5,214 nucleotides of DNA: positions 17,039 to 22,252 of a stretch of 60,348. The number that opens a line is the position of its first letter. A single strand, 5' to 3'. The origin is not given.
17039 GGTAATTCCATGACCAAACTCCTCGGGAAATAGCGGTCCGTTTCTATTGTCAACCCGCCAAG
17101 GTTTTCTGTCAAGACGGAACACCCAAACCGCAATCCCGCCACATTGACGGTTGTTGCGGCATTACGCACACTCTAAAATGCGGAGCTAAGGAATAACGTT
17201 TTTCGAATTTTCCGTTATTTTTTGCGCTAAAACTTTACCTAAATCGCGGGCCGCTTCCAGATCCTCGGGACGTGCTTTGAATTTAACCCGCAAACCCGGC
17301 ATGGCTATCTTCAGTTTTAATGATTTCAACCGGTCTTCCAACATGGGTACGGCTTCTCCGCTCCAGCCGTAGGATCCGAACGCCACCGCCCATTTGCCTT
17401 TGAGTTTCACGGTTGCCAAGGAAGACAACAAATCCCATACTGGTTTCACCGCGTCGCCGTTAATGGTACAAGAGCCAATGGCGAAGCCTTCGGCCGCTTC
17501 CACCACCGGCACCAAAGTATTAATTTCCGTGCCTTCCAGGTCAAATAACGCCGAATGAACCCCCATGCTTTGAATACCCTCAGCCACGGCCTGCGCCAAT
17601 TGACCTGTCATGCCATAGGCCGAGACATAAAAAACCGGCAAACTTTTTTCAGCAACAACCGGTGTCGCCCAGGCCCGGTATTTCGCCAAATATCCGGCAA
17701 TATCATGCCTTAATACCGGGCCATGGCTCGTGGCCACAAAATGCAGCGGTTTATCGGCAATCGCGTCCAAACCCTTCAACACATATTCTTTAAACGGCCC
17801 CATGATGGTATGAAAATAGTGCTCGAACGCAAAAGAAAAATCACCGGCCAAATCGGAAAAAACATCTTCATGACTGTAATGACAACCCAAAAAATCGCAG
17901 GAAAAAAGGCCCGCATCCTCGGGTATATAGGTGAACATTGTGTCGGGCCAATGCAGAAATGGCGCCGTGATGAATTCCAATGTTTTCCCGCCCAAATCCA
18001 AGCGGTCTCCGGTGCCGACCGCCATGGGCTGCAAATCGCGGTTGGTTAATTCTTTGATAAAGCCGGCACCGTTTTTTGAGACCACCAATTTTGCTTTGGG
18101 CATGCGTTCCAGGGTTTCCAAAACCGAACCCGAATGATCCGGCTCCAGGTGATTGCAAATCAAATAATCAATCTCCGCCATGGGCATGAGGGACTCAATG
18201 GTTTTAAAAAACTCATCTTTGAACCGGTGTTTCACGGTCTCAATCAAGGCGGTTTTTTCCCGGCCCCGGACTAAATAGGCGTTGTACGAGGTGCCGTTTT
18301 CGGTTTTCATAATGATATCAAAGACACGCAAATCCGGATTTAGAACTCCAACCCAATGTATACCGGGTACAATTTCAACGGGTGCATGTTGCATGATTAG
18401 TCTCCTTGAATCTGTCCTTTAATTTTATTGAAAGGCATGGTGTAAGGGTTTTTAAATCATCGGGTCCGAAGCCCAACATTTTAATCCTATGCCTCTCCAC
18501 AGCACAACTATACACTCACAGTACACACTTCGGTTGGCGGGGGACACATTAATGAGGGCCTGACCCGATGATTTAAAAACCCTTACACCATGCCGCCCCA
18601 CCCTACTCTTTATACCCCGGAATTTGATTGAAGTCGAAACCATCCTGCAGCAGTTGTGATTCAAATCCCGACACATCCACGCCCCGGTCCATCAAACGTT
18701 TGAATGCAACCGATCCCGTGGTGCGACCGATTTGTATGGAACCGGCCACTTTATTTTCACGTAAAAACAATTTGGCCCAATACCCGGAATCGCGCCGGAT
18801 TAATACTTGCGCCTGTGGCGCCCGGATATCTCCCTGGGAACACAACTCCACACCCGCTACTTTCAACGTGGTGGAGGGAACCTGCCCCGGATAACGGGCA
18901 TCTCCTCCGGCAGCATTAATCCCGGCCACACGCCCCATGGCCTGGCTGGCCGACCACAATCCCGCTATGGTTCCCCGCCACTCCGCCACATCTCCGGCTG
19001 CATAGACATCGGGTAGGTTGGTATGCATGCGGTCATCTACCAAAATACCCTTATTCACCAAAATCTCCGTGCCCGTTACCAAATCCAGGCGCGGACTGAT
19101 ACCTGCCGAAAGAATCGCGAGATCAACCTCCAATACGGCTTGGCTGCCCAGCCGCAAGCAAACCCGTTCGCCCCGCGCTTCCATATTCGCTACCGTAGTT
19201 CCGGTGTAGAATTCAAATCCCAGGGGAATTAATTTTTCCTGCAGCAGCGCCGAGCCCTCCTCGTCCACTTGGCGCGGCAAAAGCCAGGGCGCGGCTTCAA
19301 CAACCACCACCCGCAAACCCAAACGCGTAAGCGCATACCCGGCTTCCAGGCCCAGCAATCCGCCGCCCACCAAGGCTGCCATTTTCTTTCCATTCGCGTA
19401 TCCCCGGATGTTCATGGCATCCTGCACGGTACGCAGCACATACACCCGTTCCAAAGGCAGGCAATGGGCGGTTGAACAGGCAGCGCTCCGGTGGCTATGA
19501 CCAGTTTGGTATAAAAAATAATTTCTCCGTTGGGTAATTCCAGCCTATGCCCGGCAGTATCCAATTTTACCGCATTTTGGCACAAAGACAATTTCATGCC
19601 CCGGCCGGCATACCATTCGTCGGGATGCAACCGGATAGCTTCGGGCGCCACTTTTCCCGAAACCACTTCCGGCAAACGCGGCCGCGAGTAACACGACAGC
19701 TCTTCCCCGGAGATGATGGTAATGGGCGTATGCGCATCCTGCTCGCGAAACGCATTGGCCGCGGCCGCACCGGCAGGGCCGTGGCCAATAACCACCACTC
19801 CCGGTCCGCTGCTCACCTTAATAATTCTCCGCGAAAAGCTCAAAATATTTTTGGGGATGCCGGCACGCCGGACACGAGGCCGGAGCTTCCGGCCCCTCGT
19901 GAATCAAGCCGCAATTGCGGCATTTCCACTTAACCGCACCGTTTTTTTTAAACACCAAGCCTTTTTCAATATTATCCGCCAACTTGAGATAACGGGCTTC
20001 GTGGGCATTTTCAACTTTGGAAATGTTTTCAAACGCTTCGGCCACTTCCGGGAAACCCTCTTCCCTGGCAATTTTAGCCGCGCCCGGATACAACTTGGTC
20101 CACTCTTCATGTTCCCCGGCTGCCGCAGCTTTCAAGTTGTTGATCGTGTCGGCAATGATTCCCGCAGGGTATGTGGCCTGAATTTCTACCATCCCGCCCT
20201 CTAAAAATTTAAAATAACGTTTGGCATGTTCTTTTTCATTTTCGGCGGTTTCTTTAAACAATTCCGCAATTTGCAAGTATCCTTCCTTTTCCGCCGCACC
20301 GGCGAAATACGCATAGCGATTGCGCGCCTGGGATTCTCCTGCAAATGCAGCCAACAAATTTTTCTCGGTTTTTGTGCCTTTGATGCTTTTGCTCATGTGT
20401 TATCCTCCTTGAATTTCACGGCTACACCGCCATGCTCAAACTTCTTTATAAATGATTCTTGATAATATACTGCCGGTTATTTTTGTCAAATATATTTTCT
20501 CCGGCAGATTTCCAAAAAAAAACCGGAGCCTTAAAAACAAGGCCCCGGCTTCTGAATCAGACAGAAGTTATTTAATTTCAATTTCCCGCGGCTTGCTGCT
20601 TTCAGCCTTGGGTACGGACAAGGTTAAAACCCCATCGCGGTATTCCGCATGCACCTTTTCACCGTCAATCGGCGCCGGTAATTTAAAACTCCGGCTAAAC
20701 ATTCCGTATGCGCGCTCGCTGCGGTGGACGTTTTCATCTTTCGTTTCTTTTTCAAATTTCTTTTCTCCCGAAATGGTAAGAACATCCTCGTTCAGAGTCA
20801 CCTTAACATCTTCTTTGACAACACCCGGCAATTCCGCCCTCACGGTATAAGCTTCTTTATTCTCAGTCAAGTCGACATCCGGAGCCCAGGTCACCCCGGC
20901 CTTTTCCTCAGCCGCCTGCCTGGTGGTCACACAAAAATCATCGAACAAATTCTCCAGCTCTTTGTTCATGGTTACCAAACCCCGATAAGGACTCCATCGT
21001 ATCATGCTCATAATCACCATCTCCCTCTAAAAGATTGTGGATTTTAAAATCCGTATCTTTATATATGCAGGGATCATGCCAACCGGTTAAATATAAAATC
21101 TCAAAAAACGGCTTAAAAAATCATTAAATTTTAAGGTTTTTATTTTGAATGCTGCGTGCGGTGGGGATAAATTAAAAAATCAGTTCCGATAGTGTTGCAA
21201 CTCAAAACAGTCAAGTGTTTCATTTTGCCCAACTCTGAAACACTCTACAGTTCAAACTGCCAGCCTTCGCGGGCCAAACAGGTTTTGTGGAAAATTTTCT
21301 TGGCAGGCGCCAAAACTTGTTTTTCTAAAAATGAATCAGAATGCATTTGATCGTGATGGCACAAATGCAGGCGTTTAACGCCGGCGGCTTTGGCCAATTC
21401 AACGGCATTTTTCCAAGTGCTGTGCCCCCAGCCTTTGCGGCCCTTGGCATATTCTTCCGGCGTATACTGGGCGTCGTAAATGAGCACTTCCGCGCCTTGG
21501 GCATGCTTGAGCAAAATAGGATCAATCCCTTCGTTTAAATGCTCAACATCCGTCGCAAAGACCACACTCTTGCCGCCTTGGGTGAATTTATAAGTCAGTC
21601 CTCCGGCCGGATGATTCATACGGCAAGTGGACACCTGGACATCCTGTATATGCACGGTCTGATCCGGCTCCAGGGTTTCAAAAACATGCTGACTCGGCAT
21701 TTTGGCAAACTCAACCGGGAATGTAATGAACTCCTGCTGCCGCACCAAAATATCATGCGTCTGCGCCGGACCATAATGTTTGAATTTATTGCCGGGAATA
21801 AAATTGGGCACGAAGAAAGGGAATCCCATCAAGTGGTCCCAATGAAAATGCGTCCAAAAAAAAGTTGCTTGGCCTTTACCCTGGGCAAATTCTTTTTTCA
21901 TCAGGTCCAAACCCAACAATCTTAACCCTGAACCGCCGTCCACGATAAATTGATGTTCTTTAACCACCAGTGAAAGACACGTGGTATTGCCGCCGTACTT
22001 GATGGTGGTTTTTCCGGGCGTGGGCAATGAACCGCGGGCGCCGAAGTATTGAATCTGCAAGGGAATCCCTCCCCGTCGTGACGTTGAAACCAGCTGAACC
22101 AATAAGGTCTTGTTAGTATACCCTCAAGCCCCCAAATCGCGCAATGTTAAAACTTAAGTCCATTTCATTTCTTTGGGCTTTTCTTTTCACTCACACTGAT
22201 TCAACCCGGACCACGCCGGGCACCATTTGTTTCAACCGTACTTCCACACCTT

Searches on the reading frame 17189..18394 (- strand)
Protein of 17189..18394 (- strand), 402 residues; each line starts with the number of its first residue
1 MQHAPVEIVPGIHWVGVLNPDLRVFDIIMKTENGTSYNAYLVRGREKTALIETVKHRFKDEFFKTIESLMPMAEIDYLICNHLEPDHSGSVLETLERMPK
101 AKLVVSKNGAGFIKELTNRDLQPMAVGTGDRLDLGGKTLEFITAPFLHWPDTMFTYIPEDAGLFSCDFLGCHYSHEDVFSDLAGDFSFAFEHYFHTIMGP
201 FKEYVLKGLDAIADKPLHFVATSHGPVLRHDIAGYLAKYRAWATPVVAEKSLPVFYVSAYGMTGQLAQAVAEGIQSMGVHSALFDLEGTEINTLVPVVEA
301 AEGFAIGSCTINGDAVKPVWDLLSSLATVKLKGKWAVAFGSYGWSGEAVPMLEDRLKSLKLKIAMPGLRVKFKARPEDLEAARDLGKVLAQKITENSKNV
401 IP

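Call 39: search_protein_families(library=pfam, proteins=[window:17189-18394:-], max_evalue=0.001)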
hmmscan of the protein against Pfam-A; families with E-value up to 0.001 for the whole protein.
window:17189-18394:- (402 aa): 3 families
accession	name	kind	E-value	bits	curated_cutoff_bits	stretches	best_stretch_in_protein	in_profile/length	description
PF19583.5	ODP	-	5.8e-23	82.2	27.2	1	37-225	3-194/194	ODP family beta lactamase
PF00258.30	Flavodoxin_1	-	1.4e-13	51.7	25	1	254-384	1-141/143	Flavodoxin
PF00753.33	Lactamase_B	-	1.6e-05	25.4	22.7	1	36-170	5-152/196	Metallo-beta-lactamase superfamily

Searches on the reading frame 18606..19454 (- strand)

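Call 39: search_protein_families(library=pfam, proteins=[window:18606-19454:-], max_evalue=0.001)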
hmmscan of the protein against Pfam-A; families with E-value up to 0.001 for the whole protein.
window:18606-19454:- (283 aa): 6 families
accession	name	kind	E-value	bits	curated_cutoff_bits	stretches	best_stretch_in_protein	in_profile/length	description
PF07992.20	Pyr_redox_2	-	1.4e-31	110.5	26.1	1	5-174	125-291/291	Pyridine nucleotide-disulphide oxidoreductase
PF00070.33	Pyr_redox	-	1.6e-15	57.8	22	1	27-96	3-71/82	Pyridine nucleotide-disulphide oxidoreductase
PF18267.7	Rubredoxin_C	-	3.7e-13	49.7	25.9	1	193-258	1-69/70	Rubredoxin NAD+ reductase C-terminal domain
PF01134.28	GIDA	-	0.00024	20.7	22.1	0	28-52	4-28/391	Glucose inhibited division protein A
PF13450.12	NAD_binding_8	-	0.00059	20.5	21.9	0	29-56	2-29/68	NAD(P)-binding Rossmann-like domain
PF01266.30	DAO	-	0.00061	19.8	27.9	0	29-56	5-32/353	FAD dependent oxidoreductase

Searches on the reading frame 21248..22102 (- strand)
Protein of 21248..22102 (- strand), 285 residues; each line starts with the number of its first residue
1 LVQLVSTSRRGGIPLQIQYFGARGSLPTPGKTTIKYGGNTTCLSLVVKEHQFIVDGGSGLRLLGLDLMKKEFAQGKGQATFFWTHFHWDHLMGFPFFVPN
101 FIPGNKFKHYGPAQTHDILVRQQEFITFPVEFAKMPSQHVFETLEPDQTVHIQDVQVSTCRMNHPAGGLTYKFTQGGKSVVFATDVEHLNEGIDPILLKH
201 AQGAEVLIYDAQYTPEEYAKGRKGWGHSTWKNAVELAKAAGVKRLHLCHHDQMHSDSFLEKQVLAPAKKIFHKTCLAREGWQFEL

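Call 39: search_protein_families(library=pfam, proteins=[window:21248-22102:-], max_evalue=0.001)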
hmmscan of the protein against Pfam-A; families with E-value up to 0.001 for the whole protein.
window:21248-22102:- (285 aa): 2 families
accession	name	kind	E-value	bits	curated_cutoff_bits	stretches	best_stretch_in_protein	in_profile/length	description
PF12706.13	Lactamase_B_2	-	7.9e-19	68.5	27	1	82-250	35-200/200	Beta-lactamase superfamily domain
PF00753.33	Lactamase_B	-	0.00019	21.9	22.7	1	45-249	11-196/196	Metallo-beta-lactamase superfamily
